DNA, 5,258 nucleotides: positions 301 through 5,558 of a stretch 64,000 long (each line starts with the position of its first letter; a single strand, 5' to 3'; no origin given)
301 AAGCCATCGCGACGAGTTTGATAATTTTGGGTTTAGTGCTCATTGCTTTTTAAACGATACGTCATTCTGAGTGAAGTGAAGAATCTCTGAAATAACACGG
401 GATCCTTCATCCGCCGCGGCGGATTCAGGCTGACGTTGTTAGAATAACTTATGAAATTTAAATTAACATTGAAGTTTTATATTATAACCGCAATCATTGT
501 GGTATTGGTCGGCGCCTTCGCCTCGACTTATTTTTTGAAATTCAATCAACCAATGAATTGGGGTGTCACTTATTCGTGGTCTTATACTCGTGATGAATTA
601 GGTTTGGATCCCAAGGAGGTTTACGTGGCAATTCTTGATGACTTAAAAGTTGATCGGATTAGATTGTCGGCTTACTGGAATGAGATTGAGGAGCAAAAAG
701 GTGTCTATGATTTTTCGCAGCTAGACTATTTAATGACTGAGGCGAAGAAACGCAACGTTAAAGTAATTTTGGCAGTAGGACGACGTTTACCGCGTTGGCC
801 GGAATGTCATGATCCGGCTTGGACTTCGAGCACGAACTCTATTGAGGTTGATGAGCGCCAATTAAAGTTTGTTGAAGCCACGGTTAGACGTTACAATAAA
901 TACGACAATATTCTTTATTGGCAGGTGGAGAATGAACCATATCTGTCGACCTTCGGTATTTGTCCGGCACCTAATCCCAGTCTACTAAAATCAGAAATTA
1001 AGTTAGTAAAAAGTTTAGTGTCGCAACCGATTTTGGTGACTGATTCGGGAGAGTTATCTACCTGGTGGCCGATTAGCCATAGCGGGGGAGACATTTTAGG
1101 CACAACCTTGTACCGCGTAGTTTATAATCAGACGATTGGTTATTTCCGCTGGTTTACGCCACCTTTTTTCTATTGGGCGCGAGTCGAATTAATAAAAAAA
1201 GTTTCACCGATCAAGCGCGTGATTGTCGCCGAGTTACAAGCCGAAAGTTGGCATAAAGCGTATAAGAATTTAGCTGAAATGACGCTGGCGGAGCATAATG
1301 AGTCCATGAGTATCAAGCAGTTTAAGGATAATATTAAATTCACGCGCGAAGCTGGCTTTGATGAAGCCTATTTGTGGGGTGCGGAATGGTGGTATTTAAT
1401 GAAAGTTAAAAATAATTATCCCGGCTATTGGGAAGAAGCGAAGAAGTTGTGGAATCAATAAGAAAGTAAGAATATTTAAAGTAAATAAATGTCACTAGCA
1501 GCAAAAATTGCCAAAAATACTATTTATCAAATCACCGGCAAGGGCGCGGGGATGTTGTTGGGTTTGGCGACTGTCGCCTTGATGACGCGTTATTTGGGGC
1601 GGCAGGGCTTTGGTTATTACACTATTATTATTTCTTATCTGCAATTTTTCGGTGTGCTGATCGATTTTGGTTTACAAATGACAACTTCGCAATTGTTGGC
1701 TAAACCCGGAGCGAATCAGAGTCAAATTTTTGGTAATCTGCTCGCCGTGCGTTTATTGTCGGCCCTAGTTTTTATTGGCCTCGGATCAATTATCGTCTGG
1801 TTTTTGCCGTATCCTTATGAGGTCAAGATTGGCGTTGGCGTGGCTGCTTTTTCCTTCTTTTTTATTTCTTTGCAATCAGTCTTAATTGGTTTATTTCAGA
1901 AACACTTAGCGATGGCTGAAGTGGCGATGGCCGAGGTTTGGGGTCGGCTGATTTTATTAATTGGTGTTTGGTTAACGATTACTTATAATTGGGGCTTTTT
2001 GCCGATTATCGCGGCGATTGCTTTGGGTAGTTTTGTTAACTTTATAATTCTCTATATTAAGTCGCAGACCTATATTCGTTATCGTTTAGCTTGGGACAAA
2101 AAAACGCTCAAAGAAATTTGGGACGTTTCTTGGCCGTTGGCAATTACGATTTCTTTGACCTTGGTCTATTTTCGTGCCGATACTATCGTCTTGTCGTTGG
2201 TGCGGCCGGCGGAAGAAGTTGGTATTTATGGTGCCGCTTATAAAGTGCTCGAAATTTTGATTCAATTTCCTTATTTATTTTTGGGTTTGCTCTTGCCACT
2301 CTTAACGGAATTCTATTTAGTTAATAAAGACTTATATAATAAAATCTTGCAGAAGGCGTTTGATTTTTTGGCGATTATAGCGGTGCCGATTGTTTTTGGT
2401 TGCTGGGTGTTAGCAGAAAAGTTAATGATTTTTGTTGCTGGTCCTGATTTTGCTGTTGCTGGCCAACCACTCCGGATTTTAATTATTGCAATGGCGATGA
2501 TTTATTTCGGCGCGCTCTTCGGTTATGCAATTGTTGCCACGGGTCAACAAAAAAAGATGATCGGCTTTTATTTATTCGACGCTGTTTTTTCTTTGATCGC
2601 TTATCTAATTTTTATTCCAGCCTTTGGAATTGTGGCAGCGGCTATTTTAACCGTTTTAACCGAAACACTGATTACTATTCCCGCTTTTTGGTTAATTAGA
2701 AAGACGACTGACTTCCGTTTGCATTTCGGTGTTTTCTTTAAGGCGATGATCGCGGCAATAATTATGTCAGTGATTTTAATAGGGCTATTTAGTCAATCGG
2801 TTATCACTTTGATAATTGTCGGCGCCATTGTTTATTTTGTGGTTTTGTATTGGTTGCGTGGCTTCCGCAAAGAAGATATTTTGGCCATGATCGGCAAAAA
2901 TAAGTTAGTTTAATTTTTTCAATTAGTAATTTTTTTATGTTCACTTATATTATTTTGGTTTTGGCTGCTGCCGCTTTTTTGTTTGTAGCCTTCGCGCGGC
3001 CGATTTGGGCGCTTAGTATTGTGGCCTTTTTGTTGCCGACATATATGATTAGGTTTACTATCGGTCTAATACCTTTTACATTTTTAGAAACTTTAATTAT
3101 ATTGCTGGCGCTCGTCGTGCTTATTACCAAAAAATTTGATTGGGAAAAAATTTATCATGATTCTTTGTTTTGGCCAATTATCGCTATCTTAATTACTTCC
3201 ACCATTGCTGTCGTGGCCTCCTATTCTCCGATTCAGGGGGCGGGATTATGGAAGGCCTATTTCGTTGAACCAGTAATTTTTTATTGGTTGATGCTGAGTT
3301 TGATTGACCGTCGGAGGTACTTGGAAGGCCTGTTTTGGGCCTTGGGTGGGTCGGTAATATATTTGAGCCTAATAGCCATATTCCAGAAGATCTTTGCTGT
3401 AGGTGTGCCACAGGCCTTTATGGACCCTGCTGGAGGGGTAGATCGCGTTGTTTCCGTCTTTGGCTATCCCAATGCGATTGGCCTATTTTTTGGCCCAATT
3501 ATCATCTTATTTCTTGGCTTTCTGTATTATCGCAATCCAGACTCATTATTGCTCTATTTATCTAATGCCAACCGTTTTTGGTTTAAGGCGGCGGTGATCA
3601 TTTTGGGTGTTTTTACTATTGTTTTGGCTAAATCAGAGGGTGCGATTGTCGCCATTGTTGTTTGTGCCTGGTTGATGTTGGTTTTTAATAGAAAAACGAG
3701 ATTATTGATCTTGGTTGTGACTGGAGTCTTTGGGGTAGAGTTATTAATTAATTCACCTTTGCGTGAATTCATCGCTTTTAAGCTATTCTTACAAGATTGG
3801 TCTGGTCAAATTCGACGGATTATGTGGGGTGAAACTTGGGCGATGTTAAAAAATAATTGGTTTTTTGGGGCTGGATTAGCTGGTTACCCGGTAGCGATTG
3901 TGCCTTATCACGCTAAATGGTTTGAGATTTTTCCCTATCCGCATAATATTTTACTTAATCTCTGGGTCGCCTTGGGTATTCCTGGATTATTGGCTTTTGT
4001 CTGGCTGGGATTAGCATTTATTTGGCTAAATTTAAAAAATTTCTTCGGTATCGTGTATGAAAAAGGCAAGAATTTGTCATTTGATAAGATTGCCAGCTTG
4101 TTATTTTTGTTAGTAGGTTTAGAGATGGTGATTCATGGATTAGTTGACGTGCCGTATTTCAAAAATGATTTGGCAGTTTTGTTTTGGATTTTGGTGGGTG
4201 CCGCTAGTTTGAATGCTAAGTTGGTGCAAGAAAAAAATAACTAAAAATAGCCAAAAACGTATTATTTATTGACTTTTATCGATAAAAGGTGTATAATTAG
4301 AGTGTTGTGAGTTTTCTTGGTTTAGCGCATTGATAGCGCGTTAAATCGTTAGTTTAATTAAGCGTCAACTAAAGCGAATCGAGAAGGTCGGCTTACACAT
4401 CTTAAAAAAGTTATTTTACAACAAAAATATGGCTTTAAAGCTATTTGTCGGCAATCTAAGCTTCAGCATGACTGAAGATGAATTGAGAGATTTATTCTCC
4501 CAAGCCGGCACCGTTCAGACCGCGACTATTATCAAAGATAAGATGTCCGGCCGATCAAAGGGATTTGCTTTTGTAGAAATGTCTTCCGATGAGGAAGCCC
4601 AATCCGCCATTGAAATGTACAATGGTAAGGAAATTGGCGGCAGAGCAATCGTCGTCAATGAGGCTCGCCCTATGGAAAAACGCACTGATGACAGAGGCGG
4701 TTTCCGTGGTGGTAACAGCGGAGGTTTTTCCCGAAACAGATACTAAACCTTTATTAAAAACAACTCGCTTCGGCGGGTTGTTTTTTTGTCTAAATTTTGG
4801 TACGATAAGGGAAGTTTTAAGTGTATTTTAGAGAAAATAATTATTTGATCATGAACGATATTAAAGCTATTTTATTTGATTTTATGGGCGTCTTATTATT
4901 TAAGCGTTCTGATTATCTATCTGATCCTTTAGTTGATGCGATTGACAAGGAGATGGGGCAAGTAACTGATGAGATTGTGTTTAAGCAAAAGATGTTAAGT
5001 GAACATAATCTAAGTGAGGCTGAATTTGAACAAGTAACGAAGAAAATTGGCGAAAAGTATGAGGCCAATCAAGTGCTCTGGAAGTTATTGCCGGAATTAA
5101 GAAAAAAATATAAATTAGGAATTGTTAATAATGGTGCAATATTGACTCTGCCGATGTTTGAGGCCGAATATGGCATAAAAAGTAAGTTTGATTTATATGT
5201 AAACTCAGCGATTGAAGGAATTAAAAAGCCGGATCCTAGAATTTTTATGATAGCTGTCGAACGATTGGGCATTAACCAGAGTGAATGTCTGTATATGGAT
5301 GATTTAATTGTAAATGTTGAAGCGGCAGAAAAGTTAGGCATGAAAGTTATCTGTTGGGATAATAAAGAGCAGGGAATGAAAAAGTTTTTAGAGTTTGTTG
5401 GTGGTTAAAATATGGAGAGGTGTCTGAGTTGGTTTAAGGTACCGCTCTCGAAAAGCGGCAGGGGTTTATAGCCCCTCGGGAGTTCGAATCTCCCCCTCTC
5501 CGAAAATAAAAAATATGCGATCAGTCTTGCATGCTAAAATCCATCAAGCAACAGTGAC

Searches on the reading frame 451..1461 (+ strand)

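Call 10: search_protein_families(library=pfam, proteins=[window:451-1461:+], max_evalue=0.001)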
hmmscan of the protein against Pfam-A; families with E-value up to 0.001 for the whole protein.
window:451-1461:+ (336 aa): 1 family
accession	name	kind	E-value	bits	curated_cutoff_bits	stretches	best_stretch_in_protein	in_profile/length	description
PF02449.21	Glyco_hydro_42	-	1.5e-07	31.5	21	1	67-110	24-68/376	Beta-galactosidase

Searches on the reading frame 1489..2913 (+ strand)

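Call 10: search_protein_families(library=pfam, proteins=[window:1489-2913:+], max_evalue=0.001)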
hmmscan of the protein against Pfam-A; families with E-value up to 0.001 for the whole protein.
window:1489-2913:+ (474 aa): 2 families
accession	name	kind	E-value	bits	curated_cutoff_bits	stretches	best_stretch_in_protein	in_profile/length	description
PF01943.22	Polysacc_synt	-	3.7e-26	92.6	28.2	1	8-274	2-272/274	Polysaccharide biosynthesis protein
PF13440.11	Polysacc_synt_3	-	2.3e-18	66.9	23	1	31-318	1-285/293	Polysaccharide biosynthesis protein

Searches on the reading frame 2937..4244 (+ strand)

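Call 10: search_protein_families(library=pfam, proteins=[window:2937-4244:+], max_evalue=0.001)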
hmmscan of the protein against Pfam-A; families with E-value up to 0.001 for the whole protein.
window:2937-4244:+ (435 aa): 1 family
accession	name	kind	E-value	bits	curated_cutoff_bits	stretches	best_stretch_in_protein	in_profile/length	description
PF04932.20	Wzy_C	-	6.4e-16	58.9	31.7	1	220-355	2-149/149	O-Antigen ligase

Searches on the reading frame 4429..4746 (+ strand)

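Call 87: search_protein_families(library=pfam, proteins=[window:4429-4746:+], max_evalue=0.001)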
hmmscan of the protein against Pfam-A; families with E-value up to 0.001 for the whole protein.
window:4429-4746:+ (105 aa): 2 families
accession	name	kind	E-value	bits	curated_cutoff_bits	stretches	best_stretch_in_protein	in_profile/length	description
PF00076.28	RRM_1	-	8.6e-25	86.8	20.7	1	5-74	1-69/70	RNA recognition motif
PF13893.12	RRM_5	-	0.00035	20.7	27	1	9-76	33-96/125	RNA recognition motif. (a.k.a. RRM, RBD, or RNP domain)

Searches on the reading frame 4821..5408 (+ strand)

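Call 87: search_protein_families(library=pfam, proteins=[window:4821-5408:+], max_evalue=0.001)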
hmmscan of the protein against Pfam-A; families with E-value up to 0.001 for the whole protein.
window:4821-5408:+ (195 aa): 2 families
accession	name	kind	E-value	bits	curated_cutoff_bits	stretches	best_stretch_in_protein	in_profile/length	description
PF00702.32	Hydrolase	-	6.7e-15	56.4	26.4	1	89-173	106-191/191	haloacid dehalogenase-like hydrolase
PF13419.12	HAD_2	-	8.8e-15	55.7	23.8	1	35-177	31-176/178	Haloacid dehalogenase-like hydrolase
